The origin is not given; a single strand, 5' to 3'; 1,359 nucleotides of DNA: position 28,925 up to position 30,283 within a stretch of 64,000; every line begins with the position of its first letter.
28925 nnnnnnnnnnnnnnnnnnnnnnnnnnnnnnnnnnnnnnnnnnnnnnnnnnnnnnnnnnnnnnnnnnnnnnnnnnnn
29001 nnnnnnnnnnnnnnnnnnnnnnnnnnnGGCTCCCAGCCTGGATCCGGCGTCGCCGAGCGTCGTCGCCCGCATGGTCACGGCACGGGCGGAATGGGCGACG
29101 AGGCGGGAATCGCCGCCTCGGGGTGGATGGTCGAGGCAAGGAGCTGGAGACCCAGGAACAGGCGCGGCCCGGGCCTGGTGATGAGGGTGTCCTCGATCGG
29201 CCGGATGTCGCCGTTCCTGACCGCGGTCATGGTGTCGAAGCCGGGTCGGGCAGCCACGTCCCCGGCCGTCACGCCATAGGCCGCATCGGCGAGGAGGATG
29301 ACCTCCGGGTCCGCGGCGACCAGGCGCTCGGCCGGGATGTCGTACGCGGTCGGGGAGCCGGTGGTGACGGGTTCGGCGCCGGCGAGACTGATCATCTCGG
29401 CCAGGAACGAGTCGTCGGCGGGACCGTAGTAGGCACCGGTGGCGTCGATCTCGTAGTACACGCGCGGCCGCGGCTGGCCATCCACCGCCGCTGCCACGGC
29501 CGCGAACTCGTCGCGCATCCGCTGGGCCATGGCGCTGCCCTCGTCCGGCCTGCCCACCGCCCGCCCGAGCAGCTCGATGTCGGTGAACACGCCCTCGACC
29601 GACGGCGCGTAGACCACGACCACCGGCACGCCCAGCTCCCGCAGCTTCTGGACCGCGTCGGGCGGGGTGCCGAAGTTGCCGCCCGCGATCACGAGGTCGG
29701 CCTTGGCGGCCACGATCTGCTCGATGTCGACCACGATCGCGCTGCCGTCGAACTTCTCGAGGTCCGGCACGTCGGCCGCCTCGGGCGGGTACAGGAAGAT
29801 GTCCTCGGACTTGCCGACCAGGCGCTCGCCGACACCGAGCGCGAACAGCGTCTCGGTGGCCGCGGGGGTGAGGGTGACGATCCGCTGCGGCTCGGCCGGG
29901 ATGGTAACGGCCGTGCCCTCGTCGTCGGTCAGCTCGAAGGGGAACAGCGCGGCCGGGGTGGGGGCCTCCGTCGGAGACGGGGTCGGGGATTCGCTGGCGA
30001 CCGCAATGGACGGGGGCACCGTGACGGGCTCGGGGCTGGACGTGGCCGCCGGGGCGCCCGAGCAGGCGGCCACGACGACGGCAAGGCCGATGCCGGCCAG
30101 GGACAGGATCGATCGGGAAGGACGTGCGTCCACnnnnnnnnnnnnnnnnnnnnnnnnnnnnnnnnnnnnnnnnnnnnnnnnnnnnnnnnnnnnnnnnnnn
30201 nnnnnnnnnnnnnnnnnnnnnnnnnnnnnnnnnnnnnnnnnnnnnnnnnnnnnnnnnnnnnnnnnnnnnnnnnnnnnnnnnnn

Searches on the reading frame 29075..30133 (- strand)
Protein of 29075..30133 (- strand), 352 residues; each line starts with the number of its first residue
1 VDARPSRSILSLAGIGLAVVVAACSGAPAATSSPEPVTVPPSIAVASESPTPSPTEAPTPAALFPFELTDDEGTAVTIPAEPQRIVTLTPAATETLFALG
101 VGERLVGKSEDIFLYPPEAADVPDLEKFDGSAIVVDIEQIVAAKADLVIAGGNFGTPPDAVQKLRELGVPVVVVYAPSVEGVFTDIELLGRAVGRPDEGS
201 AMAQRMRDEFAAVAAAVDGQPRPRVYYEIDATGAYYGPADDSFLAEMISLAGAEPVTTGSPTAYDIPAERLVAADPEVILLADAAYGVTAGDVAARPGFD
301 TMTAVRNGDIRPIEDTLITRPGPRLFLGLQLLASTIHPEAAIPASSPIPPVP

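Call 11: search_protein_families(library=pfam, proteins=[window:29075-30133:-], max_evalue=0.01)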
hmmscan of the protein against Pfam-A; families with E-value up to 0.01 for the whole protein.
window:29075-30133:- (352 aa): 1 family
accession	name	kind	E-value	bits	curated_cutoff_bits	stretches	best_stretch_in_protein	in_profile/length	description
PF01497.23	Peripla_BP_2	-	1e-31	110.6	27.5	1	85-311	1-229/235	Periplasmic binding protein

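Call 12: search_protein_families(library=ncbifam, proteins=[window:29075-30133:-], max_evalue=0.001)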
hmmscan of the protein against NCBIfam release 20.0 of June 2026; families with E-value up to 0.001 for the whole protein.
window:29075-30133:- (352 aa): 8 families
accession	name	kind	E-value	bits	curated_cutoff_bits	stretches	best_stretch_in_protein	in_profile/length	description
TIGR04281.1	peripla_PGF_1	equivalog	3.7e-44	151.2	325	1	64-341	3-269/330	PGF-CTERM-anchored ABC transporter substrate-binding protein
NF002894.0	PRK03379.1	equivalog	8.3e-22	77.6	234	1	78-287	20-220/266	vitamin B12 ABC transporter substrate-binding protein BtuF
TIGR03659.1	IsdE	equivalog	2.4e-14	53.2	298.65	1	80-286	36-235/292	heme ABC transporter substrate-binding protein IsdE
TIGR03868.1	F420-O_ABCperi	hypoth_equivalog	7.7e-13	48.3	392.4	1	70-289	5-235/287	putative F420-0 ABC transporter substrate-binding protein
NF010649.0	PRK14048.1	equivalog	8e-12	45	374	1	63-291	29-278/374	ferrichrome/ferrioxamine B periplasmic transporter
NF038402.1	TroA_like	subfamily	6e-09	35.8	30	1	84-295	1-199/219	helical backbone metal receptor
NF008200.0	PRK10957.1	equivalog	3.7e-05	22.8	205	1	51-223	26-203/330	Fe2+-enterobactin ABC transporter substrate-binding protein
NF008501.1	PRK11411.1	subfamily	0.00062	18.8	320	0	70-315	27-271/303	Fe(3+) dicitrate ABC transporter substrate-binding protein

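Call 13: find_related_loci(query=window:29075-30133:-, collection=genome_contigs, flank=3000)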
Query window:29075-30133:- (352 aa) in genome_contigs; peptide patterns used: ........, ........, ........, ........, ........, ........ (x = any residue, [..] = any of these).
599 stretches matched a pattern (row limit reached: there are more); 25 encode a relative of the query (tblastn E <= 1e-3); 25 distinct loci.
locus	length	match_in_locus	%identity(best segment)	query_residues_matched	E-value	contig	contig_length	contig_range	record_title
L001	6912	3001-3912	83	36-342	2e-160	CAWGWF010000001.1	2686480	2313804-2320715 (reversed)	MAG: uncultured Chloroflexia bacterium isolate MFD09779.bin.1.328 genome assembly, contig: contig_24289, whole genome sh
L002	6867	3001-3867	78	64-352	5e-147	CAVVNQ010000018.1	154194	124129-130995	MAG: uncultured Chloroflexia bacterium isolate MFD05684.bin.3.391 genome assembly, contig: contig_74899, whole genome sh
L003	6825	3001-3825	79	68-342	1e-141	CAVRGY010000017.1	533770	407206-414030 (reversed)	MAG: uncultured Chloroflexia bacterium isolate MFD05442.bin.2.302 genome assembly, contig: contig_7366, whole genome sho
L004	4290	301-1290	62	19-350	2e-130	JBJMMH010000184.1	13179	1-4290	MAG: Chloroflexota bacterium isolate 12C16O_48h_50_P13_coass_bin_32 k141_2115337, whole genome shotgun sequence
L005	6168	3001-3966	63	10-338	3e-124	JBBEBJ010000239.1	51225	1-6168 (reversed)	MAG: Chloroflexota bacterium isolate LejiaF_70_124 Lejia_F_957_length_51225_cov_77, whole genome shotgun sequence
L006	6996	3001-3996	55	12-350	5e-117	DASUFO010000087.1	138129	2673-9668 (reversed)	MAG TPA_asm: Candidatus Limnocylindrales bacterium isolate SMAG_U1381 k141_551811, whole genome shotgun sequence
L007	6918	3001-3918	60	38-344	9e-114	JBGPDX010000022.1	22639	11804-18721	MAG: Candidatus Limnocylindria bacterium isolate OBJ_0618_050_14 k141_15769_length_22639_cov_16.3599, whole genome shotg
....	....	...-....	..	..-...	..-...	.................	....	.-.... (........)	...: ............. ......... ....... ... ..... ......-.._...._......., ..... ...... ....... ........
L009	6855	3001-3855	59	64-352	2e-99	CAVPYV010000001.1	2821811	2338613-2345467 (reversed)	MAG: uncultured Chloroflexia bacterium isolate MFD04944.bin.2.33 genome assembly, contig: contig_12346, whole genome sho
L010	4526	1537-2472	56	29-345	1e-97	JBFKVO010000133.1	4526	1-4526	MAG: Candidatus Limnocylindrales bacterium isolate Mix_sand23.2022.09.Z.45 k141_1210602_length_4526_cov_10.8084, whole g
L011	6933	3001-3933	57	24-343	4e-97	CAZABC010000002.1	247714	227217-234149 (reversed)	MAG TPA_asm: uncultured Anaerolineaceae bacterium isolate binchicken_co107_255 genome assembly, contig: NODE_67_length_2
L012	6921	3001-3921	55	24-339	3e-96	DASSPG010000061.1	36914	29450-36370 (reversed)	MAG TPA_asm: Candidatus Limnocylindrales bacterium isolate SMAG_U1272 k141_1229771, whole genome shotgun sequence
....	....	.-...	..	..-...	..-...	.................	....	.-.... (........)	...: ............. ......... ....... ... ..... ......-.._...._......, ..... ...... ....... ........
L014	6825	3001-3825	59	64-343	4e-96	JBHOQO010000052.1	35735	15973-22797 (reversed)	MAG: Chloroflexota bacterium isolate A0_19 coassembly_Ak141_50247, whole genome shotgun sequence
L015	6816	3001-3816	58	62-337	8e-94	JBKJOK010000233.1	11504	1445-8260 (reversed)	MAG: Candidatus Limnocylindrales bacterium isolate ant_bin.41 S1Ck117_5685427_flag_0_multi_67.3286_len_11504, whole geno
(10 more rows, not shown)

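Call 47: search_solved_structures(query=window:29075-30133:-, max_evalue=0.001)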
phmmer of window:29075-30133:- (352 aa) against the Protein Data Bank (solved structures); distinct sequences matched with E-value up to 0.001: 36.
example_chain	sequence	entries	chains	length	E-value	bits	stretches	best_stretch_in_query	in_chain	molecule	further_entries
5ysc_A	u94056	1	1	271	2.1e-18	70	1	79-328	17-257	Vitamin B12-binding protein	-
4m7o_A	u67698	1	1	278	2.2e-18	69.9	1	83-337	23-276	Iron-binding protein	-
2r7a_A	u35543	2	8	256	1.9e-17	66.8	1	83-331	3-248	Bacterial heme binding protein | Periplasmic HEME binding protein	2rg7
5m2q_A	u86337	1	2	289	2.8e-17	66.3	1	82-282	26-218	Outer membrane protein A,Vitamin B12-binding protein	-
5m34_A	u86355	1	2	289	7.2e-17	64.9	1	82-282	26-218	Vitamin B12-binding protein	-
5ovw_A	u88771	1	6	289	1.3e-16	64.1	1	82-282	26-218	Vitamin B12-binding protein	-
5m29_A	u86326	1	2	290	1.3e-16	64.1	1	82-282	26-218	Vitamin B12-binding protein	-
5m3b_A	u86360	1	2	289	1.7e-16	63.7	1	82-282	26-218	Vitamin B12-binding protein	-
4dbl_E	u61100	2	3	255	1.9e-16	63.5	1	83-282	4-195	Vitamin B12-binding protein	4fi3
1n2z_A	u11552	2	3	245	2e-16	63.5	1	83-282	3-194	Vitamin B12 transport protein btuF | Vitamin B12-binding protein btuF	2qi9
1n4a_A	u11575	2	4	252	2.7e-16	63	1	84-282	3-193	Vitamin B12 transport protein btuF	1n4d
5b58_T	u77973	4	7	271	1.7e-14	57.1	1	81-332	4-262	Putative hemin transport system, substrate-binding protein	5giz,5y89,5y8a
4hn9_A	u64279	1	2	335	1.7e-12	50.5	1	63-340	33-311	Iron complex transport system substrate-binding protein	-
5gj3_A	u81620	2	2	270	2.8e-12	49.8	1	80-330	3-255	Periplasmic binding protein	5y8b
5cr9_A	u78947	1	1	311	1.7e-11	47.3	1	56-331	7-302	ABC-type Fe3+-hydroxamate transport system, periplasmic component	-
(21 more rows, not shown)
